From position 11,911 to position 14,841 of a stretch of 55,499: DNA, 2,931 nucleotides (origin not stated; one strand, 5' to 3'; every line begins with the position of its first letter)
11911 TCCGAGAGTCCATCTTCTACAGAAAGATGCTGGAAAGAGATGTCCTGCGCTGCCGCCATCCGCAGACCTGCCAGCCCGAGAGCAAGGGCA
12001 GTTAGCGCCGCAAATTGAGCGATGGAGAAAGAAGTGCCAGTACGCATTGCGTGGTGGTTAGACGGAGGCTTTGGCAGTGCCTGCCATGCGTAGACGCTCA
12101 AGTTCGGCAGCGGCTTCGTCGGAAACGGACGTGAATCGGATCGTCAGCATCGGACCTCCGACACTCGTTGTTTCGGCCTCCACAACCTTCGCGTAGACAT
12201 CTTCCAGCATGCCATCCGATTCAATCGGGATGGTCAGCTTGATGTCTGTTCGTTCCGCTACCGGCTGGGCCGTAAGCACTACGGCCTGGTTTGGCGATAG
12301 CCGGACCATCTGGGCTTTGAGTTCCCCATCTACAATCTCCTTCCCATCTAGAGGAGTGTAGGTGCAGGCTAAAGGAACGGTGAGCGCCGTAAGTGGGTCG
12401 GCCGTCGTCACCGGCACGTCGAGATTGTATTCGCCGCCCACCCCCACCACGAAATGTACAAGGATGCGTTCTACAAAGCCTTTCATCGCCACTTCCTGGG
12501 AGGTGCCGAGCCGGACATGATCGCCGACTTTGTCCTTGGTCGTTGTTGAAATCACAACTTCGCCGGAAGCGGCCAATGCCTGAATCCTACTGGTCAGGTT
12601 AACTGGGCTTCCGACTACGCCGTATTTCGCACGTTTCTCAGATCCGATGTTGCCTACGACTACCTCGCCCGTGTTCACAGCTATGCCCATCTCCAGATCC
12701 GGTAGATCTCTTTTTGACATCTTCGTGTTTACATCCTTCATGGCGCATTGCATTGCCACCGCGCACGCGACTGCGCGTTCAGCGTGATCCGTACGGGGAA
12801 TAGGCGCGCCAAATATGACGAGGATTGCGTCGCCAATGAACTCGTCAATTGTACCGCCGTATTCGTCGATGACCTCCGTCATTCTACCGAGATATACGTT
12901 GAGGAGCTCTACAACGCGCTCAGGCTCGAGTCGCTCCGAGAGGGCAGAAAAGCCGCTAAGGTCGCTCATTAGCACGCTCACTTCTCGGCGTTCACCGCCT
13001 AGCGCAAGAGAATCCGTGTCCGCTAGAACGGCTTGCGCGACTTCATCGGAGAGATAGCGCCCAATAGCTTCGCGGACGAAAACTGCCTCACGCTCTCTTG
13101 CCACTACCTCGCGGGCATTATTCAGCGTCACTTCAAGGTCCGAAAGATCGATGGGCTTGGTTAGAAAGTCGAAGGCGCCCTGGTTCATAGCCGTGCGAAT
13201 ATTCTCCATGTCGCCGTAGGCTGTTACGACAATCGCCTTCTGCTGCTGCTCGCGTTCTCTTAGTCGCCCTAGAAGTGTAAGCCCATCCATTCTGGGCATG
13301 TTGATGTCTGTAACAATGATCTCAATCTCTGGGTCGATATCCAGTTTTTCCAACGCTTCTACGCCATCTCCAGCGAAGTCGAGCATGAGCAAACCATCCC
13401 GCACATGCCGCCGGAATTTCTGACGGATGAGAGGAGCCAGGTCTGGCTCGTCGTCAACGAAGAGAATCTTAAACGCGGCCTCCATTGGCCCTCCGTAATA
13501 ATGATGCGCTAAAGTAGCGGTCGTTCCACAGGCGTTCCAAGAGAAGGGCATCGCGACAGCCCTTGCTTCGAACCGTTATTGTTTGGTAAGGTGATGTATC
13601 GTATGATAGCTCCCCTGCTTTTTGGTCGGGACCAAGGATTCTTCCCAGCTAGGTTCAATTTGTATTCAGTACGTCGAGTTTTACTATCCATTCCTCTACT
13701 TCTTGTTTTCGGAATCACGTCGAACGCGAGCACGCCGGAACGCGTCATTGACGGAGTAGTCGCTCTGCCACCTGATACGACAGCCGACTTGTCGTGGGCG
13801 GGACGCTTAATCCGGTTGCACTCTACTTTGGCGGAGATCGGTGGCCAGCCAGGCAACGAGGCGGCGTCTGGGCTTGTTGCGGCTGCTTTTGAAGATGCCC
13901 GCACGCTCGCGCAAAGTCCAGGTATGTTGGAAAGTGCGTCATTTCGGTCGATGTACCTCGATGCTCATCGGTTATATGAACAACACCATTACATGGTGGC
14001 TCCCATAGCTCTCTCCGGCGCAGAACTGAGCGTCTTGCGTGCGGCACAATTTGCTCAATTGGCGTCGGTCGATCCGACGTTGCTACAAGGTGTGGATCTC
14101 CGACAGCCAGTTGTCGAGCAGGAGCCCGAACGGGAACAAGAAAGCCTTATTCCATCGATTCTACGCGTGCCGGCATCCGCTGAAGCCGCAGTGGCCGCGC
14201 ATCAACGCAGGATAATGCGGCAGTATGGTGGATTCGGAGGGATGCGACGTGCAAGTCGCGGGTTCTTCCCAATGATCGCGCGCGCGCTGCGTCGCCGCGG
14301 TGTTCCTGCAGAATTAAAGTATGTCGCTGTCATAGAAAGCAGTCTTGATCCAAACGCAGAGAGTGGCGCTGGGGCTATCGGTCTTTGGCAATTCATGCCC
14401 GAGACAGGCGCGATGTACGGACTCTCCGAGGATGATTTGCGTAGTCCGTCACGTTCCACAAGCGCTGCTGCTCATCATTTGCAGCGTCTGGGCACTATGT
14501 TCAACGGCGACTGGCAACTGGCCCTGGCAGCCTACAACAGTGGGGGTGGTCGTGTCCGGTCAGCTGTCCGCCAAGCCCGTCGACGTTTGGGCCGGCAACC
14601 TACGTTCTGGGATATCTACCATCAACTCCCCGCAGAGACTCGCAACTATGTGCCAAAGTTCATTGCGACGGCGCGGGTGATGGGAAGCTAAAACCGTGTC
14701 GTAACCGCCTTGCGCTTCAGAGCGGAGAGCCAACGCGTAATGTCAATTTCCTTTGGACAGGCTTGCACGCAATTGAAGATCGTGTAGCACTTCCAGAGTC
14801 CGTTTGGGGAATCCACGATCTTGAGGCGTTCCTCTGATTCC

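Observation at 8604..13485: Propeller/Y_Y_Y sensor kinase paired with a receiver-cyclase whose specificity residues are Glu/Gly (guanylate-cyclase-like)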

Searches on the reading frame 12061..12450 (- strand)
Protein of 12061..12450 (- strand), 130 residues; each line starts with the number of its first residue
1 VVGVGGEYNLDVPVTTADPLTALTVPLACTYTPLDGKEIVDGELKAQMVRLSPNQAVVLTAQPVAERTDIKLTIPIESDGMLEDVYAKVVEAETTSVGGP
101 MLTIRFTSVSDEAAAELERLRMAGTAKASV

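Call 45: predict_structure(alignment_id=A2)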
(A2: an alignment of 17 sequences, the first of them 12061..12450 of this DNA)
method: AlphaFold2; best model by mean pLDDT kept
length: 130 residues; sequences in the alignment: 17
mean_pLDDT: 87.6   pTM: 0.78
mean pLDDT of the five models: 87.6, 85.0, 84.8, 83.3, 82.2
residues with pLDDT >= 90: 88; 70-90: 21; 50-70: 18; < 50: 3
segments of 3 or more residues with pLDDT < 50: 1-3
pLDDT, mean of each block of 10 residues (from residue 1): 56 72 96 82 92 97 94 89 97 89 97 95 83
secondary structure, 60 per line:
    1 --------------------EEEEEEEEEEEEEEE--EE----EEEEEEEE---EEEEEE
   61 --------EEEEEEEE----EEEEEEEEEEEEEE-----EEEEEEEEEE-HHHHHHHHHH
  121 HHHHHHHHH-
elements in order: E21-35 E44-51 E55-60 E69-76 E81-94 E100-109 H111-129

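Call 47: search_protein_representatives(alignment_id=A2)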
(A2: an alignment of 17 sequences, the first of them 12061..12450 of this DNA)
Query: 17 sequences, 124 profile positions. Proteins with E-value up to 0.001 (for the whole library): 1442; up to 1e-10: 637; up to 1e-30: 4. The best 150 are listed.
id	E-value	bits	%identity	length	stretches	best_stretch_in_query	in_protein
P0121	4.3e-37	142.9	-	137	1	1-119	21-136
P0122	4.3e-34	133.2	-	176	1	1-121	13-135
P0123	6.3e-32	126.2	-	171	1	1-120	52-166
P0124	3.3e-31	123.9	-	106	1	12-119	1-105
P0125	4.9e-30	120.1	-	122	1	1-119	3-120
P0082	2.1e-28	114.9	-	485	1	1-119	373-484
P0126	1.1e-27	112.6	-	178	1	1-120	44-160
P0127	1.9e-27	111.8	-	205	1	1-121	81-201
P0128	8.9e-27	109.6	-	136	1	3-119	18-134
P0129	1.6e-26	108.7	-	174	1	2-120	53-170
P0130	3.7e-25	104.4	-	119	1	11-121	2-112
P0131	2.7e-24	101.6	-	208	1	2-120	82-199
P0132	4.4e-24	100.9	-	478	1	1-121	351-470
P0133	7.2e-24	100.2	-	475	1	1-121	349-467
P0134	1.5e-23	99.2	-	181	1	1-120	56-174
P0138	2.8e-23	98.3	-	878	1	3-120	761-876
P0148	9.8e-23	96.5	-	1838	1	1-120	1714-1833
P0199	3.4e-19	85.1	-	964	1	1-120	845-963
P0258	1.2e-17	80.1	-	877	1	1-121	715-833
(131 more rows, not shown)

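Call 48: fold_search(model_id=the predicted structure, library=pdb)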
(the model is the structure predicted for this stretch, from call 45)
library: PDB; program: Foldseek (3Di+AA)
matches with E <= 10: 1095; with E <= 0.001: 13
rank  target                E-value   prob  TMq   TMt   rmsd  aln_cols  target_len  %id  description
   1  5y6g                  9.9e-06  1.00  0.60  0.60   4.2       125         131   18  PilZ domain with c-di-GMP of YcgR from Escherichia coli (released 2018-07-18)
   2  5y6f                  1.8e-04  1.00  0.59  0.36   3.7       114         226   18  Crystal structure of YcgR in complex with c-di-GMP from Escherichia coli (released 2018-07-18)
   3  5vx6_A                2.0e-04  1.00  0.60  0.40   3.5       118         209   10  Structure of Bacillus subtilis Inhibitor of motility (MotI/DgrA) (released 2017-11-22)
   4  4xrn_C                2.1e-04  1.00  0.55  0.63   4.0       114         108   13  Pilz domain with c-di-gmp of a protein from Pseudomonas aeruginosa (released 2016-02-03)
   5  3kyf                  2.7e-04  1.00  0.64  0.38   3.1       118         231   12  Crystal structure of P4397 complexed with c-di-GMP (released 2010-04-14)
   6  4rt0_B                3.0e-04  1.00  0.50  0.58   4.4       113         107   14  Structure of the Alg44 PilZ domain from Pseudomonas aeruginosa PAO1 in complex with c-di-GMP (released 2015-04-08)
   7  4rt0_C                3.2e-04  1.00  0.47  0.55   4.4       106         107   15  Structure of the Alg44 PilZ domain from Pseudomonas aeruginosa PAO1 in complex with c-di-GMP (released 2015-04-08)
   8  4xrn_D                3.3e-04  1.00  0.52  0.61   4.1       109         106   13  Pilz domain with c-di-gmp of a protein from Pseudomonas aeruginosa (released 2016-02-03)
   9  4rt1_B                3.3e-04  1.00  0.49  0.56   4.3       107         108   15  Structure of the Alg44 PilZ domain (R95A mutant) from Pseudomonas aeruginosa PAO1 in complex with c-di-GMP (released 2015-04-08)
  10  5vx6_B                4.4e-04  1.00  0.56  0.37   3.7       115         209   10  Structure of Bacillus subtilis Inhibitor of motility (MotI/DgrA) (released 2017-11-22)
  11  4rt0_A                4.6e-04  1.00  0.48  0.54   4.4       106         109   13  Structure of the Alg44 PilZ domain from Pseudomonas aeruginosa PAO1 in complex with c-di-GMP (released 2015-04-08)
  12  2rde_A                6.6e-04  1.00  0.55  0.34   3.8       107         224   12  Crystal structure of VCA0042 complexed with c-di-GMP (released 2007-10-30)
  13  4rt1_A                7.0e-04  1.00  0.49  0.56   4.1       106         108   15  Structure of the Alg44 PilZ domain (R95A mutant) from Pseudomonas aeruginosa PAO1 in complex with c-di-GMP (released 2015-04-08)
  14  4hg6_A                1.1e-03  1.00  0.57  0.12   5.2       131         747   14  Structure of a cellulose synthase - cellulose translocation intermediate (released 2012-12-19)
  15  4xrn_B                1.1e-03  1.00  0.45  0.54   4.2       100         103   15  Pilz domain with c-di-gmp of a protein from Pseudomonas aeruginosa (released 2016-02-03)
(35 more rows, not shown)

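Call 50: search_protein_families(library=pfam, alignment_id=A3, max_evalue=0.001)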
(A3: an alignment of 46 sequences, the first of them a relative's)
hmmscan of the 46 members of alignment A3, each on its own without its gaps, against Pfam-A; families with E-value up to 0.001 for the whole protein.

A. member 1, P0204 (755 aa): 2 families
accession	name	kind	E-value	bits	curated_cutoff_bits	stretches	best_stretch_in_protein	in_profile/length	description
PF05226.16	CHASE2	-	1e-65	222.3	26.3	1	23-343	3-256/257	CHASE2 domain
PF00211.25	Guanylate_cyc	-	7.7e-26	91.2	21.9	1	443-620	7-179/183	Adenylate and Guanylate cyclase catalytic domain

B. families by the number of members that match (of 46 scanned): 28 families (the first 25 are shown)
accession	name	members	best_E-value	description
PF00211.25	Guanylate_cyc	46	3.9e-33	Adenylate and Guanylate cyclase catalytic domain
PF00072.30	Response_reg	10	9.2e-70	Response regulator receiver domain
PF05226.16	CHASE2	10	8.4e-69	CHASE2 domain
PF13185.12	GAF_2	9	7e-23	GAF domain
PF01590.32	GAF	9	1.4e-22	GAF domain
PF00512.31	HisKA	7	5.9e-13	His Kinase A (phospho-acceptor) domain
PF00672.30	HAMP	5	1.1e-17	HAMP domain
PF13492.12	GAF_3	5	4.8e-15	GAF domain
PF00989.32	PAS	4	1.8e-17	PAS fold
PF08448.16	PAS_4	4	1.5e-13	PAS fold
PF13426.13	PAS_9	4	5.1e-11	PAS domain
PF13191.12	AAA_16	3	2.2e-42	AAA ATPase domain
PF00069.31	Pkinase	3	4.9e-37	Protein kinase domain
PF07714.23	PK_Tyr_Ser-Thr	3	5.3e-23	Protein tyrosine and serine/threonine kinase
PF13188.13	PAS_8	3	6.6e-07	PAS domain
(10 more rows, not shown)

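Call 84: search_protein_families(library=pfam, proteins=[P0138, P0258, P0148, P0199], max_evalue=0.001)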
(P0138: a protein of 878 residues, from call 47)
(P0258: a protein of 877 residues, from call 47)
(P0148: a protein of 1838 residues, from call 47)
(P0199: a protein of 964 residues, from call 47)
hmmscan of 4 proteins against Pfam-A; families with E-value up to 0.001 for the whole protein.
P0138 (878 aa): 5 families
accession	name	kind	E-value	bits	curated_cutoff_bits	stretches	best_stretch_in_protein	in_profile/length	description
PF00072.30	Response_reg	-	3.8e-30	104.8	30.2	1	413-523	2-110/111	Response regulator receiver domain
PF00211.25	Guanylate_cyc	-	2.3e-23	83.2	21.9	1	580-749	7-174/183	Adenylate and Guanylate cyclase catalytic domain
PF12706.13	Lactamase_B_2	-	5.7e-17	62.4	27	1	41-249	3-200/200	Beta-lactamase superfamily domain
PF00512.31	HisKA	-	1.3e-08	35.1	26.9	1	314-364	9-56/66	His Kinase A (phospho-acceptor) domain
PF00753.33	Lactamase_B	-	0.00092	19.6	22.7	0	29-83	6-60/196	Metallo-beta-lactamase superfamily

P0258 (877 aa): 2 families
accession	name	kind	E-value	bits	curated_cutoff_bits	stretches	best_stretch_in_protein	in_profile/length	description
PF05226.16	CHASE2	-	4.1e-45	154.8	26.3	1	22-432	13-251/257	CHASE2 domain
PF00211.25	Guanylate_cyc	-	1.4e-23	83.8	21.9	1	536-688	7-154/183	Adenylate and Guanylate cyclase catalytic domain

P0148 (1838 aa): 7 families
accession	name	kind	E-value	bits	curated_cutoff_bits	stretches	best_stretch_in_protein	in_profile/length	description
PF13191.12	AAA_16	-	2.2e-42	145.9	32.6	1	301-488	2-167/167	AAA ATPase domain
PF00069.31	Pkinase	-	7.6e-31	107.9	31.7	1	10-258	2-252/263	Protein kinase domain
PF00211.25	Guanylate_cyc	-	1.5e-24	87.1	21.9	1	1534-1687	6-154/183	Adenylate and Guanylate cyclase catalytic domain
PF07714.23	PK_Tyr_Ser-Thr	-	7.4e-19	68.5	23.1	1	10-220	2-214/258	Protein tyrosine and serine/threonine kinase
PF01590.32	GAF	-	3.4e-17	63.7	22.4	1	1332-1478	2-133/133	GAF domain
PF13185.12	GAF_2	-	1.7e-13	51.4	28.6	1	1332-1479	4-136/136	GAF domain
PF20703.3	nSTAND1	-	7.5e-05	23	27.1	1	287-341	4-51/379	Novel STAND NTPase 1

P0199 (964 aa): 9 families
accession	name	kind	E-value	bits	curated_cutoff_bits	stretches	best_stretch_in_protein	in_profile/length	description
PF00211.25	Guanylate_cyc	-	1.9e-25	89.9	21.9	1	666-820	7-156/183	Adenylate and Guanylate cyclase catalytic domain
PF00672.30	HAMP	-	1.4e-14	54.6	25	1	440-492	1-53/53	HAMP domain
PF02743.24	dCache_1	-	4.7e-13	49.7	45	1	151-405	36-239/240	Cache domain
PF13426.13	PAS_9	-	5.1e-11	43.2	27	1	526-625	11-103/103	PAS domain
PF13188.13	PAS_8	-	6.6e-07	29.5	21.8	1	502-561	5-53/65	PAS domain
PF00989.32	PAS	-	5.9e-06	26.7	22.6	1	522-622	18-112/113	PAS fold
PF07238.19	PilZ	-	1.8e-05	25.5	22.5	1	880-963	16-100/102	PilZ domain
PF08448.16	PAS_4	-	0.00038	21.1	23.1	0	524-625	13-107/110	PAS fold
PF13185.12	GAF_2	-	0.00077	20.1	28.6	0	199-281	27-108/136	GAF domain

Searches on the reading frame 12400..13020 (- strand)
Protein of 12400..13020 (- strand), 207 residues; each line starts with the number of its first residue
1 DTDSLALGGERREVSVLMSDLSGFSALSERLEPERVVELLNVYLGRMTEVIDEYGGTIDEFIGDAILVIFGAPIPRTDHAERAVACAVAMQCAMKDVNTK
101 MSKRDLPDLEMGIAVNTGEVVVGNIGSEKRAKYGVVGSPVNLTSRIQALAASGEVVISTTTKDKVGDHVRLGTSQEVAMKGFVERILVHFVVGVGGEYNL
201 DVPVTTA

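Call 8: search_solved_structures(query=window:12400-13020:-, max_evalue=1e-20, show_alignments=4)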
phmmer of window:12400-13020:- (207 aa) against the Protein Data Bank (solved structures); distinct sequences matched with E-value up to 1e-20: 5.
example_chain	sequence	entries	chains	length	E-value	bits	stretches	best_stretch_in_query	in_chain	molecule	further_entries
2w01_A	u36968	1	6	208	1.4e-64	220.7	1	6-204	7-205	ADENYLATE CYCLASE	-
6fht_A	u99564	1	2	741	2.6e-63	216.6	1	3-204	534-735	Bacteriophytochrome,Adenylate cyclase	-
3r5g_A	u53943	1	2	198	4.8e-35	124.4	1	9-192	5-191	CyaB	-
1wc1_A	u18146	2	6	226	4.9e-27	98.3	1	5-186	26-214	ADENYLATE CYCLASE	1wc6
1wc0_A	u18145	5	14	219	1.1e-26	97.1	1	10-186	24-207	ADENYLATE CYCLASE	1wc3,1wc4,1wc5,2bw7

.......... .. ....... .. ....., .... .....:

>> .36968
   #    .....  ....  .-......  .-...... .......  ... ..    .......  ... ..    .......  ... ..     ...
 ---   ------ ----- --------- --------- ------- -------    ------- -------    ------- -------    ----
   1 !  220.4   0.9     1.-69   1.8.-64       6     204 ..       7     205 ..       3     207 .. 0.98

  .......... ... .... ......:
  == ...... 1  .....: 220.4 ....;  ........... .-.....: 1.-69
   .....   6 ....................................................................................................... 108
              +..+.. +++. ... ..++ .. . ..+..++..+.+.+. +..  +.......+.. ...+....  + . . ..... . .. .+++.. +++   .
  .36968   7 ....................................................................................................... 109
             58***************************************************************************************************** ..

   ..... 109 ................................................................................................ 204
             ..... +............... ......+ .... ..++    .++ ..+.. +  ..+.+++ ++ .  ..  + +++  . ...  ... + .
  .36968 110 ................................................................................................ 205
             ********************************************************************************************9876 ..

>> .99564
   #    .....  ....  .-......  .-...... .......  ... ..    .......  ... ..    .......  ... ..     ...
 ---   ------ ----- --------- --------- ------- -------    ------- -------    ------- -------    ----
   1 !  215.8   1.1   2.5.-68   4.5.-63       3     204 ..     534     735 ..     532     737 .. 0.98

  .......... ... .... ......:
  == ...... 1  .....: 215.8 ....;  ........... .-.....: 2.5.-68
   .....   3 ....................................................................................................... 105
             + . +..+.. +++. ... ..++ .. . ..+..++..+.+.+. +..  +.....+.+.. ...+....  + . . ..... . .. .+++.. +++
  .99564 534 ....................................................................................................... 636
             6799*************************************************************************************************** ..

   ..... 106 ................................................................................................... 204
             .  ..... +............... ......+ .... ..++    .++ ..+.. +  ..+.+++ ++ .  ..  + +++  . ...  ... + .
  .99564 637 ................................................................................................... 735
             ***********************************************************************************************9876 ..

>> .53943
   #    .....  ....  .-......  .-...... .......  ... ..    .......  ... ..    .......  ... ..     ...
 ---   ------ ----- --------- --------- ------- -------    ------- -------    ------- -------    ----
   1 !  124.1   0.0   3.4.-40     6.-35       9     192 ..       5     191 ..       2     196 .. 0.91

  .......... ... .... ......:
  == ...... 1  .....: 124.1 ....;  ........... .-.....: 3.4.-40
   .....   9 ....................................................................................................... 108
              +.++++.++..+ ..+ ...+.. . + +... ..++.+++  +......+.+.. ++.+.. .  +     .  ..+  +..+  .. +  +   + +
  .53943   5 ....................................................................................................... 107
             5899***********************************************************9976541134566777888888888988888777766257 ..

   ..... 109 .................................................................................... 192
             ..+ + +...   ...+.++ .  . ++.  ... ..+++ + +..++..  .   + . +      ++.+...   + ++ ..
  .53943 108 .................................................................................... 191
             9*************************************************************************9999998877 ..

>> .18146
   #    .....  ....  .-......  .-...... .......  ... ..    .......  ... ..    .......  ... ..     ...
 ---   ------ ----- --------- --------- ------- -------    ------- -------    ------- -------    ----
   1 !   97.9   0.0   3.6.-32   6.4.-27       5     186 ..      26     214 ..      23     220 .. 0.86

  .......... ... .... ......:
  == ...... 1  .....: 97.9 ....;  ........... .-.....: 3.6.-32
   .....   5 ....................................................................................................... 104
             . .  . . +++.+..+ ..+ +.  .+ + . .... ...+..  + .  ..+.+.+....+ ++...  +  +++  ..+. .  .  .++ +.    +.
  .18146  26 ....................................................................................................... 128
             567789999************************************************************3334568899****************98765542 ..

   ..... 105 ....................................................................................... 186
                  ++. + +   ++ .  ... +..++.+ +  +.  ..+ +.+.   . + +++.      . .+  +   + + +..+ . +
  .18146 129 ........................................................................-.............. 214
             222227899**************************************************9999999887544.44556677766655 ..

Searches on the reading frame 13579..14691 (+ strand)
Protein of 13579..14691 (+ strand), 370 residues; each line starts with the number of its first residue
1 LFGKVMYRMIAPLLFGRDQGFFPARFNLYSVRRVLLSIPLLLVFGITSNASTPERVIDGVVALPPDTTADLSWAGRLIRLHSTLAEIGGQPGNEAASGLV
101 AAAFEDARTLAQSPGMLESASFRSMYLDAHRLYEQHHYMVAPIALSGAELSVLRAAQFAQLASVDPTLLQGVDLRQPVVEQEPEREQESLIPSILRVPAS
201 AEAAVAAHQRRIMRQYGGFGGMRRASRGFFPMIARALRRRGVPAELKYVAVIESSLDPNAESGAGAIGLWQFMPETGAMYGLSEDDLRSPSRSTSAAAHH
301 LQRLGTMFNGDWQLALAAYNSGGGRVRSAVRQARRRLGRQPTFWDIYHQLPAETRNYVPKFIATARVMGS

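Call 20: search_protein_families(library=pfam, proteins=[window:13579-14691:+], max_evalue=0.01)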
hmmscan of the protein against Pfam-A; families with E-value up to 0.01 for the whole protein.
window:13579-14691:+ (370 aa): 1 family
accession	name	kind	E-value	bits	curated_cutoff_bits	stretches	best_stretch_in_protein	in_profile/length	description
PF01464.25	SLT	-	3.4e-26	91.6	21.3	1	233-336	4-111/117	Transglycosylase SLT domain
